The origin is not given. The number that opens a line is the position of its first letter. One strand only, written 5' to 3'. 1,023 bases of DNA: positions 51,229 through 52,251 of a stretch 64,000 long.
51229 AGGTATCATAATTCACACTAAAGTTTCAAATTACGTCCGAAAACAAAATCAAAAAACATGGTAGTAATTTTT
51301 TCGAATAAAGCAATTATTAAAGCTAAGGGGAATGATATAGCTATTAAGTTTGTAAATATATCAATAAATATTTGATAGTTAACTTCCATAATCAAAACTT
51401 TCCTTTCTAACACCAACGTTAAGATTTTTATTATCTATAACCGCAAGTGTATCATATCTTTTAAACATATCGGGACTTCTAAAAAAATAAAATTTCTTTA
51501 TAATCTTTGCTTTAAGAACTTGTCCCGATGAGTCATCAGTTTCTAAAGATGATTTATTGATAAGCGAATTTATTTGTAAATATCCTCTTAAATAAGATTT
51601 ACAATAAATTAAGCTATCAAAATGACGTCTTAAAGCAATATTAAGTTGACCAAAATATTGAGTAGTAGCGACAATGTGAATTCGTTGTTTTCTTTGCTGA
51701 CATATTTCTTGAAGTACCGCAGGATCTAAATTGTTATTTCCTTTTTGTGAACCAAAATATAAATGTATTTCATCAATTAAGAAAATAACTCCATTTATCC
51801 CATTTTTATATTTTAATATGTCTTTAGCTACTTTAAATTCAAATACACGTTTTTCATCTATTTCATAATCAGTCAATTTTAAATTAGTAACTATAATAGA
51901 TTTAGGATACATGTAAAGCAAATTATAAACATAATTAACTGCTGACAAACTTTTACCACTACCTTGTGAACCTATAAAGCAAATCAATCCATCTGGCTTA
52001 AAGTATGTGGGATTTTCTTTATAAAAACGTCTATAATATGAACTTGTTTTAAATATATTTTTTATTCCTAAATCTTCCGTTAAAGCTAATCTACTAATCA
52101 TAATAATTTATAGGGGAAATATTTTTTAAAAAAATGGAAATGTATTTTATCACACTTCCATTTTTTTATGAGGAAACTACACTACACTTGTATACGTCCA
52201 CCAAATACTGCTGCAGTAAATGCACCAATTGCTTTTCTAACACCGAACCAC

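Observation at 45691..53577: Integrated filamentous (inovirus-like) prophage at tRNA-Ala in a Gram-positive host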

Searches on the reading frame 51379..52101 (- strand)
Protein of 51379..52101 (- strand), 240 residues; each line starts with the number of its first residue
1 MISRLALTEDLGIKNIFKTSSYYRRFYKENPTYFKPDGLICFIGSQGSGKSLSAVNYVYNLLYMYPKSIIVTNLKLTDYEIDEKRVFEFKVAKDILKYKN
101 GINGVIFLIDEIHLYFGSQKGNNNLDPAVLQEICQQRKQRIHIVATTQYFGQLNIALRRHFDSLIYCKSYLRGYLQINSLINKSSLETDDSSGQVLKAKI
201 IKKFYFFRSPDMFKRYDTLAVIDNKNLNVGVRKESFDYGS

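Call 4: search_protein_families(library=pfam, proteins=[window:51379-52101:-], max_evalue=0.1)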
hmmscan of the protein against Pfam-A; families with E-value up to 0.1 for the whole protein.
window:51379-52101:- (240 aa): 4 families
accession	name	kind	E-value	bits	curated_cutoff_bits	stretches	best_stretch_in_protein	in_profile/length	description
PF05707.18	Zot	-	1.8e-07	31.2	20.3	1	42-168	5-146/197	Zonular occludens toxin (Zot)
PF00004.35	AAA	-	5.8e-07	30.4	21.2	1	40-167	1-129/131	ATPase family associated with various cellular activities (AAA)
PF13173.12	AAA_14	-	0.0012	19.3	27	1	40-123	5-75/129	AAA domain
PF13401.12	AAA_22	-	0.071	13.9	27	0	37-62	5-30/130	AAA domain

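Call 5: search_protein_families(library=phrogs, proteins=[window:51379-52101:-], max_evalue=0.1)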
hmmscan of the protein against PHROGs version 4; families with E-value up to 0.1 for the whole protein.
window:51379-52101:- (240 aa): 7 families
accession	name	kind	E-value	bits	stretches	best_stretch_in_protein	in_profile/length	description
phrog_197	-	moron, auxiliary metabolic gene and host takeover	7.2e-09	36.6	1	43-168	32-164/486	Zot-like toxin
phrog_20922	-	head and packaging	4.6e-06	26.8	1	40-169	3-142/318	head morphogenesis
phrog_7035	-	unknown function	0.00069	19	1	52-154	434-543/969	-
phrog_1675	-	head and packaging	0.0069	16.9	0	44-159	8-135/353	morphogenesis (protein I of M13)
phrog_5156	-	unknown function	0.033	13.2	0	41-61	415-435/824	-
phrog_2666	-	head and packaging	0.066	12.8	0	34-62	318-346/555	terminase large subunit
phrog_11271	-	head and packaging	0.097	13.6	0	104-159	88-141/145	head morphogenesis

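Call 10: search_dna_similar(query=window:51379-52101:-, collection=phages, mode=protein, max_rows=25, max_evalue=0.001)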
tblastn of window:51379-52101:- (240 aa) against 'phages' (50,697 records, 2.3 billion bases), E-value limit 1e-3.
Records with a match: 19; places in all: 20; records where one place covers at least 80% of the query: 14.
Best place of each record, by identity: <60% 19.
By first word of the organism name: bajarodino 11; Inovirus 8.
By host as written in the record: porcine 8; - 7; Peromyscus fraterculus 4.
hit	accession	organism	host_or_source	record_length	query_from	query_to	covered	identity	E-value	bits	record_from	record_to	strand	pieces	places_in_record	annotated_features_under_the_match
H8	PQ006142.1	bajarodino virus 41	Neotoma bryanti feces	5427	15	234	92%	39.7%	5e-43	160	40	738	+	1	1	Zonula occludens toxin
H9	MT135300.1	Inovirus sp.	porcine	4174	6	226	92%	38.5%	2e-41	155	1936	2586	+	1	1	ATPase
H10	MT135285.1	Inovirus sp.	porcine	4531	1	220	92%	38.3%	8e-42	156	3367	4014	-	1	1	ATPase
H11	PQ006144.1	bajarodino virus 39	Neotoma bryanti feces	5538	7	220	89%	38.8%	5e-38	145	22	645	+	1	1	Zonula occludens toxin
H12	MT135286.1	Inovirus sp.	porcine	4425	15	226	88%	38.7%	1e-43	162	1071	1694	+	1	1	ATPase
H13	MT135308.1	Inovirus sp.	porcine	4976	6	226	92%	36.5%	7e-41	154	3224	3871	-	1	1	ATPase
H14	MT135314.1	Inovirus sp.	porcine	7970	6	222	90%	37.2%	1e-41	156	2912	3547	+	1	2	none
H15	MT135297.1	Inovirus sp.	porcine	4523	6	222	90%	37.2%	1e-41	156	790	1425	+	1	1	ATPase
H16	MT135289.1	Inovirus sp.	porcine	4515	6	222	90%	37.2%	3e-41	155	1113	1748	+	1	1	ATPase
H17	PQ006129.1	bajarodino virus 50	Neotoma bryanti feces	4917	18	220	85%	38.4%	2e-33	132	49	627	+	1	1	Zonula occludens toxin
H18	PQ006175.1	bajarodino virus 11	Peromyscus fraterculus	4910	18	220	85%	37.9%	5e-33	131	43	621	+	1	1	Zonula occludens toxin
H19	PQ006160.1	bajarodino virus 35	Peromyscus fraterculus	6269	13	220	87%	36.5%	5e-34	134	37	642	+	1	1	Zonula occludens toxin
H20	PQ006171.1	bajarodino virus 23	Peromyscus fraterculus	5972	13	220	87%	36.5%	6e-34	134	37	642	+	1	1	Zonula occludens toxin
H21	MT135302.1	Inovirus sp.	porcine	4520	1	171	71%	40.7%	4e-34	134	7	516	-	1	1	none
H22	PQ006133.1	bajarodino virus 8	Neotoma bryanti feces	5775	42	220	75%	36.9%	3e-27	114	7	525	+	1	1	Zonula occludens toxin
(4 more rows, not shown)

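Call 19: find_homologous_proteins(query=window:51379-52101:-, max_evalue=0.00001)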
Query window:51379-52101:- (240 aa): 614 proteins with E <= 0.00001 among 953 candidates; the best 120 are listed.
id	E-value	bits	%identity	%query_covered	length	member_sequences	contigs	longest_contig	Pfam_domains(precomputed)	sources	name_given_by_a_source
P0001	3.1e-154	529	100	100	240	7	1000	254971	PF05707.19,PF00004.36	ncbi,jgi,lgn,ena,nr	ncbi:MAG: AAA family ATPase [Bacilli bacterium]|jgi:hypothetical protein|nr:AAA family ATPase [Bacil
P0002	2.8e-145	500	94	100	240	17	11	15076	PF05707.19,PF00004.36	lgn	-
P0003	1.9e-141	487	91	100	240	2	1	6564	PF05707.19,PF00004.36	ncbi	-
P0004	1.9e-119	415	76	98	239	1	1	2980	PF05707.19,PF00004.36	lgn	-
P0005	1.6e-118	412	75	100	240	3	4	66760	PF05707.19,PF00004.36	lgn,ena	-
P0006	4.1e-106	372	68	100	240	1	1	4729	PF05707.19,PF00004.36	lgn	-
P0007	8.1e-94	331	63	97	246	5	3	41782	PF05707.19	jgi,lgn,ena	-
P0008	1.5e-85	304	60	99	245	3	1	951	PF05707.19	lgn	-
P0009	2.0e-85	304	61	95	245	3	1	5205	PF05707.19,PF00004.36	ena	-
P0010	3.5e-85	303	62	95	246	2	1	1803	PF05707.19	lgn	-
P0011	8.9e-85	302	61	97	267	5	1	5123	PF05707.19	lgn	-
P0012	1.2e-84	302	60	96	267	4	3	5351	PF05707.19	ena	-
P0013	3.0e-84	300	53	98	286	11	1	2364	PF05707.19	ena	-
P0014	3.5e-84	300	60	95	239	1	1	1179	PF05707.19,PF00004.36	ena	-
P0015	3.6e-84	300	60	95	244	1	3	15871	PF05707.19,PF00004.36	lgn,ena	-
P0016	5.1e-84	299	59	99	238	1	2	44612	PF05707.19,PF00004.36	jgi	-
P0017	8.2e-84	299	59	98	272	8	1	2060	PF05707.19,PF00004.36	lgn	-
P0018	1.0e-83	298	58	98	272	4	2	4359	PF05707.19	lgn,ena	-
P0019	1.1e-83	298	59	95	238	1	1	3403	PF05707.19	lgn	-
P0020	1.3e-83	298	57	98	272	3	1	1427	PF05707.19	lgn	-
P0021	2.0e-83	297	60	95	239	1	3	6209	PF05707.19,PF00004.36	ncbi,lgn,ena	-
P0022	2.4e-83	297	59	95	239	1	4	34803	PF05707.19,PF00004.36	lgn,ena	-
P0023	3.0e-83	297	59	99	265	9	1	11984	PF05707.19,PF00004.36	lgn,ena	-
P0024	3.1e-83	297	58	98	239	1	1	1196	PF05707.19,PF00004.36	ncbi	-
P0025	5.2e-83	296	59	95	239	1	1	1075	PF05707.19,PF00004.36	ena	-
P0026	9.3e-83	295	61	95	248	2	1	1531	PF05707.19,PF00004.36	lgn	-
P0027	1.9e-82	294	58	98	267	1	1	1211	PF05707.19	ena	-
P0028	2.3e-82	294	58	98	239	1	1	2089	PF05707.19,PF00004.36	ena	-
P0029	3.0e-82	294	62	95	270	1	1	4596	PF05707.19,PF00004.36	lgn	-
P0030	5.3e-82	293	58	99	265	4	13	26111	PF05707.19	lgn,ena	-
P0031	1.1e-81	292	59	98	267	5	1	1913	PF05707.19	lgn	-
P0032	1.1e-81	292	57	99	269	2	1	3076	PF05707.19,PF00004.36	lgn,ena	-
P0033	1.8e-81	291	59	99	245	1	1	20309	PF05707.19,PF00004.36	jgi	-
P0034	3.2e-81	290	59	95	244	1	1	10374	PF05707.19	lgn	-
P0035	4.3e-81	290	60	99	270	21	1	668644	PF05707.19,PF00004.36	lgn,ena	-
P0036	5.6e-81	289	60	95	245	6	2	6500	PF05707.19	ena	-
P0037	1.3e-80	288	58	98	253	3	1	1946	PF05707.19,PF00004.36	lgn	-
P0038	1.8e-80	288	58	99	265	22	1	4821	PF05707.19,PF00004.36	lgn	-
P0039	2.6e-80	287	58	95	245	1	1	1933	PF05707.19,PF00004.36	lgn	-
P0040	3.0e-80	287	58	99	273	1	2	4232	PF05707.19,PF00004.36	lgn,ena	-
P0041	3.4e-80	287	58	99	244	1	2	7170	PF05707.19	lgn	-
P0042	4.5e-80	287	57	97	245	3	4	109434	PF05707.19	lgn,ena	-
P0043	5.1e-80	286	58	99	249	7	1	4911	PF05707.19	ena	-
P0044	2.8e-79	284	55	97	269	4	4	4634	PF05707.19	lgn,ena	-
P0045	4.7e-79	283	58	95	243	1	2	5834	PF05707.19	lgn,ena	-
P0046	6.1e-79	283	56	97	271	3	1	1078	PF05707.19,PF00004.36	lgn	-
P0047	1.9e-78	281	57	95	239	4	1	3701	PF05707.19,PF00004.36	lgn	-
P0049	5.9e-78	280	56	99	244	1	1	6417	PF05707.19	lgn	-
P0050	9.4e-78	279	55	97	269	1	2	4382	PF05707.19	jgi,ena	-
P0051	1.2e-77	279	55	95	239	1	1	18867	PF05707.19,PF00004.36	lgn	-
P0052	3.0e-77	277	58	99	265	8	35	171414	PF05707.19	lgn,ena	-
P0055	4.7e-76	273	56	99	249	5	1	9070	PF05707.19,PF00004.36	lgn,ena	-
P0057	8.8e-76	272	57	95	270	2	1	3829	PF05707.19,PF00004.36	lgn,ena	-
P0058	9.5e-76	272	56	100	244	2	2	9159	PF05707.19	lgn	-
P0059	2.1e-75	271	55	99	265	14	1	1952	PF05707.19,PF00004.36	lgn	-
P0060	3.1e-75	271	57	95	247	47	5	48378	PF05707.19,PF00004.36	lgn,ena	-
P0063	3.1e-74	267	55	99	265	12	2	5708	PF05707.19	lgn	-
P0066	1.8e-73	265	55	100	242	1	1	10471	PF05707.19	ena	-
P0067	2.5e-73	264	56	95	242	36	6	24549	PF05707.19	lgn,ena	-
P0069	4.4e-73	264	54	98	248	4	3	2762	PF05707.19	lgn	-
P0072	7.6e-73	263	54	100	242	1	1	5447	PF05707.19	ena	-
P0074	1.1e-72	262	54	96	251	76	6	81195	PF05707.19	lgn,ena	-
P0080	5.5e-72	260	55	98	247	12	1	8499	PF05707.19,PF00004.36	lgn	-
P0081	7.7e-72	260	54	98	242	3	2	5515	PF05707.19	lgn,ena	-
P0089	4.9e-71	257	53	100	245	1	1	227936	PF05707.19,PF00004.36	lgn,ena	-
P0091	6.3e-71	257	55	95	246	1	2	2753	PF05707.19,PF00004.36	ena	-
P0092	6.9e-71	256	53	99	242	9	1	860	PF05707.19,PF00004.36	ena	-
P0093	7.6e-71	256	46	99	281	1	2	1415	PF05707.19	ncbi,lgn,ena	-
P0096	1.1e-70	256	49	98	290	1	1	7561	PF05707.19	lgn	-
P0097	1.1e-70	256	52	100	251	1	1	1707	PF05707.19,PF00004.36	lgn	-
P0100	1.8e-70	255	51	98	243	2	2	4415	PF05707.19,PF00004.36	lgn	-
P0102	2.5e-70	255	53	96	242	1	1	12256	PF05707.19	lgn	-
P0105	3.5e-70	254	51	98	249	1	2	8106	PF05707.19,PF00004.36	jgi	-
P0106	3.8e-70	254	51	98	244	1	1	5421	PF05707.19,PF00004.36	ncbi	-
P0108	8.0e-70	253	53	98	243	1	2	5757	PF05707.19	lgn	-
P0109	1.0e-69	253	52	95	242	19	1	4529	PF05707.19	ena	-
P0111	1.2e-69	252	55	93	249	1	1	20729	PF05707.19,PF00004.36,PF20720.4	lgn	-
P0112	1.4e-69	252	51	98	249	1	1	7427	PF05707.19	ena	-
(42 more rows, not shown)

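Call 20: find_related_loci(query=window:51379-52101:-, collection=viral_contigs, flank=8000)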
Query window:51379-52101:- (240 aa) in viral_contigs; peptide patterns used: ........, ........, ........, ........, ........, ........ (x = any residue, [..] = any of these).
4 stretches matched a pattern, but none encodes a relative of the query by tblastn (E <= 1e-3).

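Call 21: find_encoding_contigs(protein=P0001, flank=10000, max_places=10)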
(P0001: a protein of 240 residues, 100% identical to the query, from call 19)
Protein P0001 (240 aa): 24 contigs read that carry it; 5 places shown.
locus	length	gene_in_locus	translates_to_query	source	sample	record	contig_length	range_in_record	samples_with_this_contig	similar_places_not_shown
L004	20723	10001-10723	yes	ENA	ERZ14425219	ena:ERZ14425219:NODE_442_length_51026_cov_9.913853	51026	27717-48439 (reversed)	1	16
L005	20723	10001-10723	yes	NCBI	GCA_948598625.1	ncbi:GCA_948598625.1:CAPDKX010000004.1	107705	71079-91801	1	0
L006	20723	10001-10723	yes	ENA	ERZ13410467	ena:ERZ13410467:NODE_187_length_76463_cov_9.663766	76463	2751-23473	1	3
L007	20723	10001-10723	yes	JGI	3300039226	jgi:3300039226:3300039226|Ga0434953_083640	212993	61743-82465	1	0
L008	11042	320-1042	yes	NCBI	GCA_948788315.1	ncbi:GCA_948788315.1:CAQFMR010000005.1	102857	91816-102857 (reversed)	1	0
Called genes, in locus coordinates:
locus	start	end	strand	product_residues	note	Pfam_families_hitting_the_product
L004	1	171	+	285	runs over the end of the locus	-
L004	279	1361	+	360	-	PF03033:Glyco_transf_28, PF04101:Glyco_tran_28_C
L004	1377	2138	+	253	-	PF08478:POTRA_1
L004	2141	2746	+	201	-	PF02677:QueH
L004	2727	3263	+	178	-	PF07963:N_methyl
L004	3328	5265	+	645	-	PF00884:Sulfatase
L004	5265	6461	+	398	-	PF02881:SRP54_N, PF06414:Zeta_toxin (faint), PF13604:AAA_30 (weak), PF00448:SRP54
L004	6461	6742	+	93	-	PF04297:UPF0122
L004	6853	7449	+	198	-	-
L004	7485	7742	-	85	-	-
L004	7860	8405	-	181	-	-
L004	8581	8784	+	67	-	-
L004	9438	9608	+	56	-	-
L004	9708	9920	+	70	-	-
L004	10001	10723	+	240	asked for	PF00004:AAA (weak), PF05707:Zot (weak)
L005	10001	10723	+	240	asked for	PF00004:AAA (weak), PF05707:Zot (weak)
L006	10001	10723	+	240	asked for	PF00004:AAA (weak), PF05707:Zot (weak)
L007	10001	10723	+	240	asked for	PF00004:AAA (weak), PF05707:Zot (weak)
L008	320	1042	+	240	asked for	PF00004:AAA (weak), PF05707:Zot (weak)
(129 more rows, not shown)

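Call 29: find_encoding_contigs(protein=P0003, flank=10000, max_places=4)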
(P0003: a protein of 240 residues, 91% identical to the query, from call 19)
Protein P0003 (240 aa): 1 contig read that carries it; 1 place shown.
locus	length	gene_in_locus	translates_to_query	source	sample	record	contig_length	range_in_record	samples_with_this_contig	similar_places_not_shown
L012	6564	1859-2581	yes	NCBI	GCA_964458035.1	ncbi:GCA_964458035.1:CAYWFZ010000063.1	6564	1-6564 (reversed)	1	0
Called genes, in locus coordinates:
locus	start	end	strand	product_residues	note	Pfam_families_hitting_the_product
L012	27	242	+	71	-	-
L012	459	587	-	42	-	-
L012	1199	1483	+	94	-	-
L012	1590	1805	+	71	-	-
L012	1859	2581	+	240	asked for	PF00004:AAA, PF05707:Zot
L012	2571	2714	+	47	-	-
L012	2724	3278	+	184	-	-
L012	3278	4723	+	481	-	-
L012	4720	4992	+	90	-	-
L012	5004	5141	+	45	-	-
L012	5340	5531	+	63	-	-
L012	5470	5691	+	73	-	-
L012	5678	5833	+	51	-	-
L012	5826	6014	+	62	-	-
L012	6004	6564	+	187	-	?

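Call 30: find_encoding_contigs(protein=P0002, flank=10000, max_places=6)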
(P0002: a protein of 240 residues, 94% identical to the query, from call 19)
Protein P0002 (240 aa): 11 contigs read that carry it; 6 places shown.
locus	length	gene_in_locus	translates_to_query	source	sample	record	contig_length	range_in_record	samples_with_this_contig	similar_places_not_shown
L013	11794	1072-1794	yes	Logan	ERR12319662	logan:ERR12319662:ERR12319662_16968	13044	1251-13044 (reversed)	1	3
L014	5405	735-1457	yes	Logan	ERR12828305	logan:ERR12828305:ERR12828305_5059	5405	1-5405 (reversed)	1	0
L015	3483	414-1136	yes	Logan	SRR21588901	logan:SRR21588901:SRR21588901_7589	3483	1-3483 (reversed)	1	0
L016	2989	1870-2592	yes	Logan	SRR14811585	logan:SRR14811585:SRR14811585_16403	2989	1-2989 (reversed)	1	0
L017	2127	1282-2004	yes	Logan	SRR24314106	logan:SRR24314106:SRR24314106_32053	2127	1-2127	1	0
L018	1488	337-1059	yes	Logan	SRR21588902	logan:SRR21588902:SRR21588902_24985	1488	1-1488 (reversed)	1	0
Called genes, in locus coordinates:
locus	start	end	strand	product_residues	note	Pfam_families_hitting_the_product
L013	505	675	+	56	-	-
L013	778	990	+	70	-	-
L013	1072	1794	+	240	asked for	PF00004:AAA (weak), PF05707:Zot (weak)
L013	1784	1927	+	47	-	-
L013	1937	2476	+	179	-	-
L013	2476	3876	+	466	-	-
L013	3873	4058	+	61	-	-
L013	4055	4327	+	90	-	-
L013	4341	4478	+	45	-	-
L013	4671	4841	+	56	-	-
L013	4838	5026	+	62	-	-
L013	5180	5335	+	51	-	-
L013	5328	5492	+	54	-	-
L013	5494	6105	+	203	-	PF01719:Rep_OBD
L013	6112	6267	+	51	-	-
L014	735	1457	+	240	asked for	PF00004:AAA (weak), PF05707:Zot (weak)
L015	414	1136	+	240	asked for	PF00004:AAA (weak), PF05707:Zot (weak)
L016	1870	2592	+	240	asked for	PF00004:AAA (weak), PF05707:Zot (weak)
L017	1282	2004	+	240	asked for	PF00004:AAA (weak), PF05707:Zot (weak)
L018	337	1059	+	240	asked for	PF00004:AAA (weak), PF05707:Zot (weak)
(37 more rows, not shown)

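Call 38: find_related_loci(query=A1, collection=genome_contigs, flank=9000)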
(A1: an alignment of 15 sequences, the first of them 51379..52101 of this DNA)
Query A1 (240 aa) in genome_contigs; peptide patterns used: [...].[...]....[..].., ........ (x = any residue, [..] = any of these).
599 stretches matched a pattern (row limit reached: there are more); 63 encode a relative of the query (tblastn E <= 1e-3); 63 distinct loci.
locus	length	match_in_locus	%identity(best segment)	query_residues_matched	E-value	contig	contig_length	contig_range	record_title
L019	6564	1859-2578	91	1-240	4e-148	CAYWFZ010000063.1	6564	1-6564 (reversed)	MAG TPA_asm: uncultured Muribaculaceae bacterium isolate SRP287540_co1_194 genome assembly, contig: NODE_12832_length_65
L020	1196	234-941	58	2-237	2e-91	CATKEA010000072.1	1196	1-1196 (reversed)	MAG: uncultured Bacilli bacterium isolate iMGMC-980_1678881718 genome assembly, contig: MegahitA5_988118, whole genome s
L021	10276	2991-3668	56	3-229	4e-80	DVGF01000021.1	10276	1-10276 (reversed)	MAG TPA_asm: Candidatus Ventrenecus stercoripullorum isolate CHK197-17881 CHK197__C79294_L10276_ERR3414592, whole genome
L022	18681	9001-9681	57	2-229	3e-80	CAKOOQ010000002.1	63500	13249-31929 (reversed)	MAG: uncultured Bacilli bacterium isolate REFINED_METABAT215_TOP10_CONTIGS_1500_ASSEMBLY_K77_MERGED__Hadza_MoBio_hadza-I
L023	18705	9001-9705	54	3-239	4e-78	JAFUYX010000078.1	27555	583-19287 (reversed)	MAG: Bacilli bacterium isolate RGIG4952 Roe_deer_Rumen-3__c315432, whole genome shotgun sequence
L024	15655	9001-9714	52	1-240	2e-77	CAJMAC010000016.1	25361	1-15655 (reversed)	MAG TPA_asm: uncultured Clostridiales bacterium isolate ERR321465-bin.27 genome assembly, contig: NODE_750_length_25361_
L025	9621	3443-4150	53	3-240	2e-74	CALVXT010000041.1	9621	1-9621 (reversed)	MAG: uncultured Bacilli bacterium isolate BRZ_EG__bin5 genome assembly, contig: BRZ_EG__NODE_10096_length_9621_cov_4.374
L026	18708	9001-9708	53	3-240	4e-73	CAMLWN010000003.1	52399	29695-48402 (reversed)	MAG: uncultured Tenericutes bacterium isolate ERR4303163_bin.31_MetaWRAP_v1.1_MAG genome assembly, contig: NODE_538_leng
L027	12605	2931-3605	53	1-227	5e-72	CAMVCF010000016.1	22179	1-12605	MAG TPA_asm: uncultured Clostridia bacterium isolate SRR8387715_bin.102_metaWRAP_v1.3_MAG genome assembly, contig: ERZ14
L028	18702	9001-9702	52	1-233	2e-71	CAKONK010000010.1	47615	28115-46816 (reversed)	MAG: uncultured Bacilli bacterium isolate REFINED_METABAT215_TOP10_CONTIGS_1500_ASSEMBLY_K77_MERGED__Hadza_MoBio_C-REDO_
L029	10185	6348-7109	46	1-227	1e-62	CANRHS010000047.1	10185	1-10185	MAG: uncultured Bacilli bacterium isolate Lapin-023__bin34 genome assembly, contig: Lapin-023__NODE_8456_length_10185_co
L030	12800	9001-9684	47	1-230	8e-59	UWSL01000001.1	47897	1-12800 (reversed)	uncultured Tenericutes bacterium isolate UMGS1573 genome assembly, contig: NODE_13_length_47897_cov_3.413507, whole geno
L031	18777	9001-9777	41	9-240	6e-56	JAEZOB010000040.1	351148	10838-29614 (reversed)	MAG: Bacillota bacterium isolate OH_CFB_176 k127_1769174, whole genome shotgun sequence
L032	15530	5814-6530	45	25-230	6e-56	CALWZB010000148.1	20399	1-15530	MAG: uncultured Clostridia bacterium isolate E01__bin353 genome assembly, contig: E01__k127_4085243, whole genome shotgu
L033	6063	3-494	55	65-229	9e-56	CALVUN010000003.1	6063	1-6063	MAG: uncultured Bacilli bacterium isolate E24__bin45 genome assembly, contig: E24__k127_363196, whole genome shotgun seq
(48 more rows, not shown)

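Call 43: find_related_loci(query=A1, collection=viral_contigs, flank=8000)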
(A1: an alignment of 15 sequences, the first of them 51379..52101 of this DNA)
Query A1 (240 aa) in viral_contigs; peptide patterns used: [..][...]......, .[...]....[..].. (x = any residue, [..] = any of these).
398 stretches matched a pattern; 107 encode a relative of the query (tblastn E <= 1e-3); the best 80 are kept; 80 distinct loci.
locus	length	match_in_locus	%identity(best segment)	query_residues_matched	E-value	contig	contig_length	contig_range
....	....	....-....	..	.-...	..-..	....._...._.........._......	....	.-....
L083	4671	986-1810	42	1-240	2e-61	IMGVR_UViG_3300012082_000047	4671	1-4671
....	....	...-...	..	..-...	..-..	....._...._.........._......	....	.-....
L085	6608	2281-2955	44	1-228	2e-55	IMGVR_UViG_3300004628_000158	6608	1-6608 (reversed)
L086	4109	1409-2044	45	2-220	5e-48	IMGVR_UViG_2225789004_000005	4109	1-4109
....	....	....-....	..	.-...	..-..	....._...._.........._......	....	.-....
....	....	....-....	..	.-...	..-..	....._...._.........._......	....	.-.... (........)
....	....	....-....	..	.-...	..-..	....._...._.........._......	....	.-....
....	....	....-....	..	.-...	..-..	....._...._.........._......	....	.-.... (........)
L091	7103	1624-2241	40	13-223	2e-45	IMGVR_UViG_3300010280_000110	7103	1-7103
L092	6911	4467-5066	41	15-220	4e-45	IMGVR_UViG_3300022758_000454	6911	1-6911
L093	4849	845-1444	43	15-220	3e-45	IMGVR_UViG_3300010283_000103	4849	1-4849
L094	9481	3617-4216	41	15-220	1e-44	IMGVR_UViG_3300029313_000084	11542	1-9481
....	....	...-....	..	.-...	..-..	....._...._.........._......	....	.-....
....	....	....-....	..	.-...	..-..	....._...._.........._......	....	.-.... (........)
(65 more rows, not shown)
